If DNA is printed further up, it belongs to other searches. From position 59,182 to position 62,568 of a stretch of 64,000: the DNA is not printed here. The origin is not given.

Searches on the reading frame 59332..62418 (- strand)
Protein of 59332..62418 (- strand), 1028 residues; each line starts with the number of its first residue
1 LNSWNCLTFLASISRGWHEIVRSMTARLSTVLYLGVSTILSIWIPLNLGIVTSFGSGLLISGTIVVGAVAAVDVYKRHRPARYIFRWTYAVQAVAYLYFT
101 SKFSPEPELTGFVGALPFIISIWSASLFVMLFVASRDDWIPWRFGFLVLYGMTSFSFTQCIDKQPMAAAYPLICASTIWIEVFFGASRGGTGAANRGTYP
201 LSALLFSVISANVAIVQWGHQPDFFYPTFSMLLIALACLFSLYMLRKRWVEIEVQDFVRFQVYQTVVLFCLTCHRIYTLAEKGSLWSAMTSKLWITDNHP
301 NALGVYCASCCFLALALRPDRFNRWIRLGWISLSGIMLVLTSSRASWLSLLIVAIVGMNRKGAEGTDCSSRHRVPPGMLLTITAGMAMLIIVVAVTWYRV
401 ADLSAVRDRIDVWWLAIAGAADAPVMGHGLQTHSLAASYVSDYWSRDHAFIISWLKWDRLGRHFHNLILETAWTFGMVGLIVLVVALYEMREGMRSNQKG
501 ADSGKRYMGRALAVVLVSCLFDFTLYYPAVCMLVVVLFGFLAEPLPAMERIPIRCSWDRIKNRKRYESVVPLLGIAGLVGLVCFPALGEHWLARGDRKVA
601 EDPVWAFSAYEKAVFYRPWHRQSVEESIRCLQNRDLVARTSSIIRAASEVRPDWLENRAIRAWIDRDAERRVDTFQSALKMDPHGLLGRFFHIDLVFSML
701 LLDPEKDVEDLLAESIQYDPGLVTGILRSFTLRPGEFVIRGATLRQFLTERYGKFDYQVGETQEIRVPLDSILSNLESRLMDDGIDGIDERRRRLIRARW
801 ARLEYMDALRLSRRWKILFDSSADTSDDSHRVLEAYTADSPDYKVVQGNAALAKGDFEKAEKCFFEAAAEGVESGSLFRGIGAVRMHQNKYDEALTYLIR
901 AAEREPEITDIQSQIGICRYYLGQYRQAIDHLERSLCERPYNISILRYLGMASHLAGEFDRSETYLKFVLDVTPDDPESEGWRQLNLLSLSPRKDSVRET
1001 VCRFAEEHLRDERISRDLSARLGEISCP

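Call 21: search_protein_families(library=pfam, proteins=[window:59332-62418:-])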
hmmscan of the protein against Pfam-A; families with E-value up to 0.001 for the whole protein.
window:59332-62418:- (1028 aa): 9 families
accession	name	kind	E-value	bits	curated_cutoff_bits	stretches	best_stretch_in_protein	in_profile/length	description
PF00515.34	TPR_1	-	4.4e-12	45.7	27.8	0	913-940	5-32/34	Tetratricopeptide repeat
PF07719.23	TPR_2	-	1.4e-11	44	27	0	880-907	6-33/34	Tetratricopeptide repeat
PF04932.20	Wzy_C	-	1.2e-09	38.5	31.7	1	333-484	5-149/149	O-Antigen ligase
PF13424.12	TPR_12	-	3.5e-09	37.1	30.1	1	877-936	5-72/77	Tetratricopeptide repeat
PF13432.12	TPR_16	-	6.1e-09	36.6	32.7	1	847-904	3-59/65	Tetratricopeptide repeat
PF14559.12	TPR_19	-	2.3e-08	34.7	25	0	923-978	5-60/68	Tetratricopeptide repeat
PF13176.12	TPR_7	-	4.7e-07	29.8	27.9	0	881-907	5-33/36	Tetratricopeptide repeat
PF13428.12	TPR_14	-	5.2e-05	24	23.5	0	882-911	8-37/44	Tetratricopeptide repeat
PF13181.12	TPR_8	-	0.00034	21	25.7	0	847-864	7-24/34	Tetratricopeptide repeat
